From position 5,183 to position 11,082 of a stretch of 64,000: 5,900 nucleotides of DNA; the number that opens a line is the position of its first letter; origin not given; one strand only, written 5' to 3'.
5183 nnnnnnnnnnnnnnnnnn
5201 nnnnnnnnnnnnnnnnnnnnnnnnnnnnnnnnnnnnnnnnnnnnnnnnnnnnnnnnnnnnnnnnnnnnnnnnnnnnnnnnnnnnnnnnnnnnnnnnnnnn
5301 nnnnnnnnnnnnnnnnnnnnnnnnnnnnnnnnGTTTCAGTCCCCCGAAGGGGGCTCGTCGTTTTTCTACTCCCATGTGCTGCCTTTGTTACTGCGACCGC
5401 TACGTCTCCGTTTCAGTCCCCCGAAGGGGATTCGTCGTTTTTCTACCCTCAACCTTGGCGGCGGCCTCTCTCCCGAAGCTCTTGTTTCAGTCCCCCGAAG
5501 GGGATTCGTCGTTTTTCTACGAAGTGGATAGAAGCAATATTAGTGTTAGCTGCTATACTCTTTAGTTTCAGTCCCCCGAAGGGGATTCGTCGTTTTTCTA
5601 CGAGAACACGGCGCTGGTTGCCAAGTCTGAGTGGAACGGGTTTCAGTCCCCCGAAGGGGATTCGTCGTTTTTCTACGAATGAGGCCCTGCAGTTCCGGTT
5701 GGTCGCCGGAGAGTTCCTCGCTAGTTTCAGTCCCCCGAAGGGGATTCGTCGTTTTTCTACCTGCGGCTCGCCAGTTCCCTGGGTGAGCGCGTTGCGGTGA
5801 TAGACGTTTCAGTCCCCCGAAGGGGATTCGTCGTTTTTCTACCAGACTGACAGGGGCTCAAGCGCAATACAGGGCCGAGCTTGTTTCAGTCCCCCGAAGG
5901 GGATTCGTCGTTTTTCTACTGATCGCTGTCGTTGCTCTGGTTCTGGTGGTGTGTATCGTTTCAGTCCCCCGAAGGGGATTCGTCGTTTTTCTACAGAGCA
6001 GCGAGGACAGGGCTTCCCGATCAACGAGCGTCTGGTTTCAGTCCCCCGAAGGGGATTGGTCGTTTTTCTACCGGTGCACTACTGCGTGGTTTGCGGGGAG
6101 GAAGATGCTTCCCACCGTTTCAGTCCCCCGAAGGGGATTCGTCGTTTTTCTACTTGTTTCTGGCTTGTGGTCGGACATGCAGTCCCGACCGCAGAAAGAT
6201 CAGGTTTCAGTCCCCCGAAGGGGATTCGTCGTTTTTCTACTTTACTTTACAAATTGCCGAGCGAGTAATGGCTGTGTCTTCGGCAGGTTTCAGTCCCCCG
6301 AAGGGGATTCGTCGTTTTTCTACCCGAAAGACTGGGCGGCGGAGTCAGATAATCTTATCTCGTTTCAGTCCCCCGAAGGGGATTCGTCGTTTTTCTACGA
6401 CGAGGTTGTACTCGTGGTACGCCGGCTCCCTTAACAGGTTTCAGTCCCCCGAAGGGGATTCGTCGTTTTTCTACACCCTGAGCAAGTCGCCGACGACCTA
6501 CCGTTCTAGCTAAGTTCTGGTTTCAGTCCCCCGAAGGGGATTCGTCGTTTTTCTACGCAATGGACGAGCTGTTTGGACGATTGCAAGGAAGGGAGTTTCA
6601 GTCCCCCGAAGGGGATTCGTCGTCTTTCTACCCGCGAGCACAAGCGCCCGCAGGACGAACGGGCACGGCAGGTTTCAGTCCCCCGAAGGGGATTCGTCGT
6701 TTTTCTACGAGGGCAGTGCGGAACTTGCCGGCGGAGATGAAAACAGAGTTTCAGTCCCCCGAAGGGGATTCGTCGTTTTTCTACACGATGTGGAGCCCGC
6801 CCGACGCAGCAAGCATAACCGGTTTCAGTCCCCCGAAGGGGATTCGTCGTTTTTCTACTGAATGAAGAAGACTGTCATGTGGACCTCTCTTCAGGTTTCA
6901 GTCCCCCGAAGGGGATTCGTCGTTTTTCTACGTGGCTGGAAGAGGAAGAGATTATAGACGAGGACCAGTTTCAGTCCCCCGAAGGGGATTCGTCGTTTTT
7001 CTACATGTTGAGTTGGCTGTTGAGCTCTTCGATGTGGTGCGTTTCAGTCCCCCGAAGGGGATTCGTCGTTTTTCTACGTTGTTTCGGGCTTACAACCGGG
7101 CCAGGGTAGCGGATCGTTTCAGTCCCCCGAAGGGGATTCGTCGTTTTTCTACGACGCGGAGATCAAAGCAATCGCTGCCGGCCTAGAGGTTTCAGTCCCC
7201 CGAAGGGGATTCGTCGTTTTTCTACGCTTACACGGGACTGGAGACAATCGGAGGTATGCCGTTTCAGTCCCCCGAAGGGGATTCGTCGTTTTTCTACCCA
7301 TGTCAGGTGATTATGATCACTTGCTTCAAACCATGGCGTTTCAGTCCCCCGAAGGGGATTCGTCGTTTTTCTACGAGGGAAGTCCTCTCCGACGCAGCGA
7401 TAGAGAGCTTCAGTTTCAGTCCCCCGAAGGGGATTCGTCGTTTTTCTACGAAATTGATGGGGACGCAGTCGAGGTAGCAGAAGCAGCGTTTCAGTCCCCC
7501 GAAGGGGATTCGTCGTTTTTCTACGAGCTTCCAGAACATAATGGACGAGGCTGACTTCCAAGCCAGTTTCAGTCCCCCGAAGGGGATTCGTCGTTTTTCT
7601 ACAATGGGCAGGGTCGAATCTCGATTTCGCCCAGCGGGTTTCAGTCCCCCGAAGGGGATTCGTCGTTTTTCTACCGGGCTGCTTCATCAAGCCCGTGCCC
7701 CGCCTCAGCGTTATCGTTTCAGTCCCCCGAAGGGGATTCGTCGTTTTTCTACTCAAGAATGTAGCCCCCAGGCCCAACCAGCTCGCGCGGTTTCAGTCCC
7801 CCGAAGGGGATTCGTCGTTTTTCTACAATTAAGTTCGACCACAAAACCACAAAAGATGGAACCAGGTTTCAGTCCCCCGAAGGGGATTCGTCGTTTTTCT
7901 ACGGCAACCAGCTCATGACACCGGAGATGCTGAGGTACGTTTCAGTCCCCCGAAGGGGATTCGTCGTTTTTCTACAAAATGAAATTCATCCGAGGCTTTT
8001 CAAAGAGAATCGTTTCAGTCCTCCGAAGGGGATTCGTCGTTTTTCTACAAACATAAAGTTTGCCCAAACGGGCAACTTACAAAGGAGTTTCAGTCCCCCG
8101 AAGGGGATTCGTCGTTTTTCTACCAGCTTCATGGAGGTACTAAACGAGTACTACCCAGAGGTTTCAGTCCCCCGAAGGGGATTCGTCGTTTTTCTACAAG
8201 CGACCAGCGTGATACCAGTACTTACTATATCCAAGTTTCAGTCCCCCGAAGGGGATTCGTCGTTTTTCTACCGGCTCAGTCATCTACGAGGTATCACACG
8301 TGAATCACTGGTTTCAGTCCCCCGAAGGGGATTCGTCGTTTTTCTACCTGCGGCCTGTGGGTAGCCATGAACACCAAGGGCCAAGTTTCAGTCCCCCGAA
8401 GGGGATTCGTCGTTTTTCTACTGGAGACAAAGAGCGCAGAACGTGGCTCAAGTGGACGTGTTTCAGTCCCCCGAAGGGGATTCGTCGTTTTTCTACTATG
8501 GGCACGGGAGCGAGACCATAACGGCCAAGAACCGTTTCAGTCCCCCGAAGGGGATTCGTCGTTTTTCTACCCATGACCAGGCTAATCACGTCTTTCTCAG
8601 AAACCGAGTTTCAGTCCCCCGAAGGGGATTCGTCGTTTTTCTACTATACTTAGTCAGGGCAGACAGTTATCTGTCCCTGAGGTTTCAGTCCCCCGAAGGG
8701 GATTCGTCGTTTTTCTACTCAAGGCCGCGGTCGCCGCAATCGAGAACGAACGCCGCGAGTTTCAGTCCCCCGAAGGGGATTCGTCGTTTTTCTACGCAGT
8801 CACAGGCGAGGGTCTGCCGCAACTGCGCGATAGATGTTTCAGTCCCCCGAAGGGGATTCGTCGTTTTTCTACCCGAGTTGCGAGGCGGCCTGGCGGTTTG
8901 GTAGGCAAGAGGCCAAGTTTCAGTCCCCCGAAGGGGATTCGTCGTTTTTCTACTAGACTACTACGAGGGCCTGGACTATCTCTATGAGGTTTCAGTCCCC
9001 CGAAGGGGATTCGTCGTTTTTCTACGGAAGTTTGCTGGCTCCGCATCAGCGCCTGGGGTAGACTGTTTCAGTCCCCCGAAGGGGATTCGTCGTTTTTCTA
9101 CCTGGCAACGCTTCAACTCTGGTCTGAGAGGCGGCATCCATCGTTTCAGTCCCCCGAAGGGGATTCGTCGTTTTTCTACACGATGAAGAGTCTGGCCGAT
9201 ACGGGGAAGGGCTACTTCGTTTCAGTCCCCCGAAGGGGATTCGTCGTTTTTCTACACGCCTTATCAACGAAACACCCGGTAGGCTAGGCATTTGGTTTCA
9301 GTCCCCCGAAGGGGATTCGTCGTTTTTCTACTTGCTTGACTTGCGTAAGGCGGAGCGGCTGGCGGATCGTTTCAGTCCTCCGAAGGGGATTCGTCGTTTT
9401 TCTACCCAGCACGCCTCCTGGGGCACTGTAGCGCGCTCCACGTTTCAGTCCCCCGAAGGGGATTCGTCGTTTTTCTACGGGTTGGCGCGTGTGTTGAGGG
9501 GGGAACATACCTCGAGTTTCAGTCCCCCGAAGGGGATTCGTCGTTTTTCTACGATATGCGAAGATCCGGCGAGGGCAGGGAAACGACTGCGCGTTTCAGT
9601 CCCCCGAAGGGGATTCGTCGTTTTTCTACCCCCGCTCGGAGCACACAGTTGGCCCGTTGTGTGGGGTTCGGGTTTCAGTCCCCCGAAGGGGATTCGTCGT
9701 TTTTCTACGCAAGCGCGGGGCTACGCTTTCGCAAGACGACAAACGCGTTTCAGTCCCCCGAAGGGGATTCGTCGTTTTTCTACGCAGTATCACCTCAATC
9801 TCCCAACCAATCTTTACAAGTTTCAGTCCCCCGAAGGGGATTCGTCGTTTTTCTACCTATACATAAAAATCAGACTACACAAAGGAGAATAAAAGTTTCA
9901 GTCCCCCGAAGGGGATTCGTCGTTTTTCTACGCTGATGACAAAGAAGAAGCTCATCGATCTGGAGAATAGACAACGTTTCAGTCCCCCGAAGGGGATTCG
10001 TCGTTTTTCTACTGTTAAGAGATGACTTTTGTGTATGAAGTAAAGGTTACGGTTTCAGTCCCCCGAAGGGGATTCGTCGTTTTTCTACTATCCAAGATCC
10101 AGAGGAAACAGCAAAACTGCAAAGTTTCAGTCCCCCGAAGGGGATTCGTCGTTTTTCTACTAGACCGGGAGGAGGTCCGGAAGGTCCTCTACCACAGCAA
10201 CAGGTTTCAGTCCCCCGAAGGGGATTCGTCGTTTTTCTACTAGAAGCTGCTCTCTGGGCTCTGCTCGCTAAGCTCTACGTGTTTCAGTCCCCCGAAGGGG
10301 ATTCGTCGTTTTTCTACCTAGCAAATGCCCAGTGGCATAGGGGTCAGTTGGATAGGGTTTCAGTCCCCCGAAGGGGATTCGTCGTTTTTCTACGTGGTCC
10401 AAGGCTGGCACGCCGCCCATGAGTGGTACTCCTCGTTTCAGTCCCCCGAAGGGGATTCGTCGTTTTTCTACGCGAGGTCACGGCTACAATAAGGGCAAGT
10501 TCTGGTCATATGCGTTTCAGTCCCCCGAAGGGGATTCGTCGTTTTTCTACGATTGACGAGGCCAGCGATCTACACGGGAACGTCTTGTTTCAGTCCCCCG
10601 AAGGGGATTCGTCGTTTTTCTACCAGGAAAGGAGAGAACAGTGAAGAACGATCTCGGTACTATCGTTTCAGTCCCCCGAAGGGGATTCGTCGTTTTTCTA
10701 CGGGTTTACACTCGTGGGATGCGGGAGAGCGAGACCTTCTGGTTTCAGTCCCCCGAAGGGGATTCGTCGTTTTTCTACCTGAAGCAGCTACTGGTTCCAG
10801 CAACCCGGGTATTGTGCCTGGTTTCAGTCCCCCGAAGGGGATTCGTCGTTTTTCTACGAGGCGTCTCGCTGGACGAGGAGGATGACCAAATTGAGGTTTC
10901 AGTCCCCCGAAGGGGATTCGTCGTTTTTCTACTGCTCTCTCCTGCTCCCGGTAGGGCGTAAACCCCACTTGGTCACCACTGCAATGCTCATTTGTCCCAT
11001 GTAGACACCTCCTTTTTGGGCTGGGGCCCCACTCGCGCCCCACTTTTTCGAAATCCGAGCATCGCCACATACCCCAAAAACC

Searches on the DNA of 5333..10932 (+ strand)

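Call 54: search_dna_similar(query=window:5333-10932:+, collection=phages, mode=distant, max_evalue=0.01)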
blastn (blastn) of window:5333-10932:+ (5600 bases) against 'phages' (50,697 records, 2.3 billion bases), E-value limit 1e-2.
No match.
